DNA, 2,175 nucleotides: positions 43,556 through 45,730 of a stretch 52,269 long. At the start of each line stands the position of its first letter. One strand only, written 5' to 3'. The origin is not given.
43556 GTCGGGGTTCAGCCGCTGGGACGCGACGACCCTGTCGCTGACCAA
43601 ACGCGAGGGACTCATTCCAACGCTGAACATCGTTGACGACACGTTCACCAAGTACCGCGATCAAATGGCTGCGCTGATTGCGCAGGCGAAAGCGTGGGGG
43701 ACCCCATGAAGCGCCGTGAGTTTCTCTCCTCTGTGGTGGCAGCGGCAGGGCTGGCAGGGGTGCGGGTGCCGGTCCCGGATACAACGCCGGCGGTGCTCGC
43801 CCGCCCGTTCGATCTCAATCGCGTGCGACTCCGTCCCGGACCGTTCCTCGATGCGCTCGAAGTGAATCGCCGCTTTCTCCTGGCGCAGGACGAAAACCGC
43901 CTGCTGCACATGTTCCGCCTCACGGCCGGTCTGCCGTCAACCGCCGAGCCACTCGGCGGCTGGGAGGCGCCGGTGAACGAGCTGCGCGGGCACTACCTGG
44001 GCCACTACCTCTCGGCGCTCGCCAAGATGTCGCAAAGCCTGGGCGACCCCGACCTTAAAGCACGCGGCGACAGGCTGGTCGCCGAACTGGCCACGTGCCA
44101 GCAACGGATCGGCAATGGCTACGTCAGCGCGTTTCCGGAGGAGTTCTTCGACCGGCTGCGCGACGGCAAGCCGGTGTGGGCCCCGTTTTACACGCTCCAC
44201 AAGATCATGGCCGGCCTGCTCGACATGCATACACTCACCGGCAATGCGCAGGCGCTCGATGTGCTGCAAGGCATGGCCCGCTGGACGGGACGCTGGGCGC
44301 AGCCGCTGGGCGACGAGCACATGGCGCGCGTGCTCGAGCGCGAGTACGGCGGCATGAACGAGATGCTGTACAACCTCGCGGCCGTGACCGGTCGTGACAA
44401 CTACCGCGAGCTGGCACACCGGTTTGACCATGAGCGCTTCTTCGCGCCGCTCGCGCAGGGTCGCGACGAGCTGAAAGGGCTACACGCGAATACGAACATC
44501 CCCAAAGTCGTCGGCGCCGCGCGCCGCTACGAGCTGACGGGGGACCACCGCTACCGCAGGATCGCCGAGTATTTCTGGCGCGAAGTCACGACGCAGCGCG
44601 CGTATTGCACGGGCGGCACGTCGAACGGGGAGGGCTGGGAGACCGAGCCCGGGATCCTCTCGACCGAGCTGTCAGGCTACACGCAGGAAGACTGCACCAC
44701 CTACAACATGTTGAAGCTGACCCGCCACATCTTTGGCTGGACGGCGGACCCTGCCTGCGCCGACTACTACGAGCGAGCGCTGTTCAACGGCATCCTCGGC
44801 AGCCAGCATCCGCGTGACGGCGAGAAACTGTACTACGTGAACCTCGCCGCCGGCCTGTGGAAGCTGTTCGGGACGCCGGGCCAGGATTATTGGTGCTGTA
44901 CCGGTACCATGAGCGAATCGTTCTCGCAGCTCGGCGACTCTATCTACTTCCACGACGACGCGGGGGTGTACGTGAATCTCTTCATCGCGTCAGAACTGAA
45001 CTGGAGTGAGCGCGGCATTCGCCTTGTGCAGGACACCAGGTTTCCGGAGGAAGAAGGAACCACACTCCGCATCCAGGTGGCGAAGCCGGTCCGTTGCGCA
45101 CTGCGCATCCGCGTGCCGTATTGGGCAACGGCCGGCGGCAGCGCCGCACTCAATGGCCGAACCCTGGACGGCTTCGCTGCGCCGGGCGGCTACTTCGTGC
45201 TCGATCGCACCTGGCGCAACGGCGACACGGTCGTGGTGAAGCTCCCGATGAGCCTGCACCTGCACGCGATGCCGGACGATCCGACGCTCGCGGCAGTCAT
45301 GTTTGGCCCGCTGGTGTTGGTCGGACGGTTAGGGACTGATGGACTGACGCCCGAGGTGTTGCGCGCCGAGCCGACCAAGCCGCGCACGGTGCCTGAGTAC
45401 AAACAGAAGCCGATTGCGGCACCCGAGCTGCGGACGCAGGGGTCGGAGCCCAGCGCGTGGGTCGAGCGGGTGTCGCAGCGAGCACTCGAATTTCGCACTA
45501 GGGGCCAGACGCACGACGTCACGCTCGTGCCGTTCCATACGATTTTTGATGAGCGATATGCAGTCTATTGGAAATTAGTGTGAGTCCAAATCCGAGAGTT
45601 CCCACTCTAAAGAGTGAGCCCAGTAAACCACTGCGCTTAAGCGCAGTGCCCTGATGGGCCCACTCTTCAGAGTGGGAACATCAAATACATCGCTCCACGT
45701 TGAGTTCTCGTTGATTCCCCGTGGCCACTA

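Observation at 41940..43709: Unassigned Tat-exported two-domain protein translationally coupled to GH127: candidate new carbohydrate-active family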

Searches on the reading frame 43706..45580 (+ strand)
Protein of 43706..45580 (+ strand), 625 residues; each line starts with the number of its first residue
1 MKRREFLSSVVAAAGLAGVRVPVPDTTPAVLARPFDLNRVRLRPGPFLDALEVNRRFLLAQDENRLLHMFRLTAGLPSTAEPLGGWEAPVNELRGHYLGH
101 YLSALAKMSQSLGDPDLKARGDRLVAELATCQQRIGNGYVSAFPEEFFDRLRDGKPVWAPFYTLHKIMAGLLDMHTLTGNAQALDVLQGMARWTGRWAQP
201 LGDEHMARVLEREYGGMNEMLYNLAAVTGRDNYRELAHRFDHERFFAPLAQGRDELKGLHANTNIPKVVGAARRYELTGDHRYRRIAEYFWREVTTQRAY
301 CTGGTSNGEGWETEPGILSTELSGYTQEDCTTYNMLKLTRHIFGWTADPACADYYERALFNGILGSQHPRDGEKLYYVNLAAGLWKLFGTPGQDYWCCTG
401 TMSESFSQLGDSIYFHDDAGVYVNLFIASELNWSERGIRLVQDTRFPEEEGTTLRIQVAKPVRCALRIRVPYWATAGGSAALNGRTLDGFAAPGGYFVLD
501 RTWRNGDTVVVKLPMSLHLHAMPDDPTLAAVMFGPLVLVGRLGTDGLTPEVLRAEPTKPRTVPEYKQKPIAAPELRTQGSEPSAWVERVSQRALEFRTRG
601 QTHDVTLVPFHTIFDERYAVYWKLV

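Call 4: search_protein_families(library=pfam, proteins=[window:43706-45580:+], max_evalue=1)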
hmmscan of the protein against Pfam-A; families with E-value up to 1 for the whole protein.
window:43706-45580:+ (625 aa): 3 families
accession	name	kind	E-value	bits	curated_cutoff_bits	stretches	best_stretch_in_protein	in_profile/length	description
PF07944.18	Beta-AFase-like_GH127_cat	-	9.5e-116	387.3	24.9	1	40-410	2-375/376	Beta-L-arabinofuranosidase, GH127 catalytic domain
PF20736.2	Glyco_hydro127M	-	1.3e-23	83.4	24.2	1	420-515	1-95/95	Beta-L-arabinofuranosidase, GH127 middle domain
PF16375.10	DUF4986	-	2.9e-07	31.4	29.5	1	572-622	29-84/84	Domain of unknown function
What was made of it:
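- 43706..45583 (+): Tat-exported GH146-type β-L-arabinofuranosidase partner gene (Pfam GH127 catalytic and middle domains). Pfam E=9.5e-116 (call 4).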

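Call 46: search_solved_structures(query=window:43706-45580:+, max_evalue=0.00001, show_alignments=2)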
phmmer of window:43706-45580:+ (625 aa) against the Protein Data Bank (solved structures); distinct sequences matched with E-value up to 0.00001: 9.
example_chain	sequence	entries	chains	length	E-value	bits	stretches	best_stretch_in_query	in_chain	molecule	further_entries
5opj_A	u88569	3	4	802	2.3e-98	333.3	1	34-623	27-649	Rhamnogalacturonan lyase | Acetyl-CoA carboxylase, biotin carboxylase | Glycosyl hydrolase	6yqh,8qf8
8k7y_A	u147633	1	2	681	1.1e-59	205.5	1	56-546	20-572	beta1,3-L-arabinofuranoside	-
8k7x_A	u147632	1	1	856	4e-59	203.6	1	56-546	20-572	beta-L-arabinofuranosidase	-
4qjy_A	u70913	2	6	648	2.4e-23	85.4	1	277-523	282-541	GH127 beta-L-arabinofuranosidase | GH127 beta-L-arabinofuranoside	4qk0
6ex6_B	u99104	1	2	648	7.7e-16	60.6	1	253-517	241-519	Six-hairpin glycosidase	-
5mqo_A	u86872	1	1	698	2.5e-15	58.9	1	267-537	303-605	Non-reducing end beta-L-arabinofuranosidase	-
3wre_A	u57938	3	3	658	7.1e-13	50.8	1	268-538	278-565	Non-reducing end beta-L-arabinofuranosidase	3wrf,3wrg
3wkw_A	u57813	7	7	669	7.7e-13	50.7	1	268-538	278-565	Non-reducing end beta-L-arabinofuranosidase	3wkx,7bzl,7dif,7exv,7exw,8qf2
7exu_A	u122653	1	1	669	1.7e-12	49.6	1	268-538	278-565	Non-reducing end beta-L-arabinofuranosidase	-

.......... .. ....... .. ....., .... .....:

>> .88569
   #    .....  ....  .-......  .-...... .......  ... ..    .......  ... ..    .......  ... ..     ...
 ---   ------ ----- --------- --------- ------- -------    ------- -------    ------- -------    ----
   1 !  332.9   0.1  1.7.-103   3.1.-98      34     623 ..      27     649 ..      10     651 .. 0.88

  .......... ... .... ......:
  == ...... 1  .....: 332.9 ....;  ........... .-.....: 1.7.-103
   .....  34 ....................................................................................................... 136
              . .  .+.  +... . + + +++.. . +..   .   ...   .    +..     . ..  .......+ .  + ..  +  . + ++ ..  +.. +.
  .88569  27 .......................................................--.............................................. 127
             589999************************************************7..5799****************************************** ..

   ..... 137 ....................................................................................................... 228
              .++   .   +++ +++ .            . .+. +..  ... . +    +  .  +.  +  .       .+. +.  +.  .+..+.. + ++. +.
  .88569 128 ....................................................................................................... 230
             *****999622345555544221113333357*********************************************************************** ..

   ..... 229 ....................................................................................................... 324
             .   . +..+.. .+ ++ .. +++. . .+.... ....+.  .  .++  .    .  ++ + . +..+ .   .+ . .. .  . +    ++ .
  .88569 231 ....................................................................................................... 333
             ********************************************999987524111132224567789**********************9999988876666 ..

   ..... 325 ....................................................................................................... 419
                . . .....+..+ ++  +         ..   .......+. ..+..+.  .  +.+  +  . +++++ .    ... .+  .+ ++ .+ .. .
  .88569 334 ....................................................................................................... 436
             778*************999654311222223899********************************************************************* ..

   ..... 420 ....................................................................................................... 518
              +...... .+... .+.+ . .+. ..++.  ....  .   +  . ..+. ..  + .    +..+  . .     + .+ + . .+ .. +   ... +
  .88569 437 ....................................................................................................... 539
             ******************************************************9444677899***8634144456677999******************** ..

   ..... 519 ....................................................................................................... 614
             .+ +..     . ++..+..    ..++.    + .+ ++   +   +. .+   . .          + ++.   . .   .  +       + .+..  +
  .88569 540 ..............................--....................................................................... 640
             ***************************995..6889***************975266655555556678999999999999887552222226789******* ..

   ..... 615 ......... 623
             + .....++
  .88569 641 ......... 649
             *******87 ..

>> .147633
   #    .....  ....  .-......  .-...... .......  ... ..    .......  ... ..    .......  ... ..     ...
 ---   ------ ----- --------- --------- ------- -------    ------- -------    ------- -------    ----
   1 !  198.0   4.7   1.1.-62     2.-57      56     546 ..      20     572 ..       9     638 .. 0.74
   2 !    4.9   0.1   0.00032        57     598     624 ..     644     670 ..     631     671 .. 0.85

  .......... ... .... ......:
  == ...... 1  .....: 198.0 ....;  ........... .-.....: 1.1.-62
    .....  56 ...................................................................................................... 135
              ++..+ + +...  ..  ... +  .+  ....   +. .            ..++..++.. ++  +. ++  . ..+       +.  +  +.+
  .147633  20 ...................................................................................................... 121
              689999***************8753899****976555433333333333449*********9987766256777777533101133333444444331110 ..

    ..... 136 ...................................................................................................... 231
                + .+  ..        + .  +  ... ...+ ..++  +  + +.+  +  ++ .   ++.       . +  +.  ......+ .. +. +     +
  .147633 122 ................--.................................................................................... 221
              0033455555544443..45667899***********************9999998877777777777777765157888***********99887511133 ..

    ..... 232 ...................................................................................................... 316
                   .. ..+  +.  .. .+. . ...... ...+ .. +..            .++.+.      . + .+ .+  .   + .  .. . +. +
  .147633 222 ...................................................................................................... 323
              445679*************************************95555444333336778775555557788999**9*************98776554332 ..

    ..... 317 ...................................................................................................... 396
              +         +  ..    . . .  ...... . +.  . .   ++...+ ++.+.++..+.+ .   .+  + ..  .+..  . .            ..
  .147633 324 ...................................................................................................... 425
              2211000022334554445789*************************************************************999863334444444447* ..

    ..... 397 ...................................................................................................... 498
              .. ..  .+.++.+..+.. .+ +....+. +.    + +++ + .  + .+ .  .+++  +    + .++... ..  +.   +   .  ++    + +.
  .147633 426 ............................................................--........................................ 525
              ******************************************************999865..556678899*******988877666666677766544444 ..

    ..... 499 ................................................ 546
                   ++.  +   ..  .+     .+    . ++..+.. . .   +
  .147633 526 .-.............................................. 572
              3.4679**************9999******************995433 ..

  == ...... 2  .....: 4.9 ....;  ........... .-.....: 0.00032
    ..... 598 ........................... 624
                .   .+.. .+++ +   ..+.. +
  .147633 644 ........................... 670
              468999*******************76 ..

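Call 55: search_protein_families(library=ncbifam, proteins=[window:43706-45580:+], max_evalue=1e-10)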
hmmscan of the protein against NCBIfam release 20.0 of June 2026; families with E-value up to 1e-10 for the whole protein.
window:43706-45580:+ (625 aa): 1 family
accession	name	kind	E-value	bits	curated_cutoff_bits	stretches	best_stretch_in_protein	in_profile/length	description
NF049879.1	AcerHdlse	equivalog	1.7e-17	63.1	950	1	328-520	341-543/657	aceric acid hydrolase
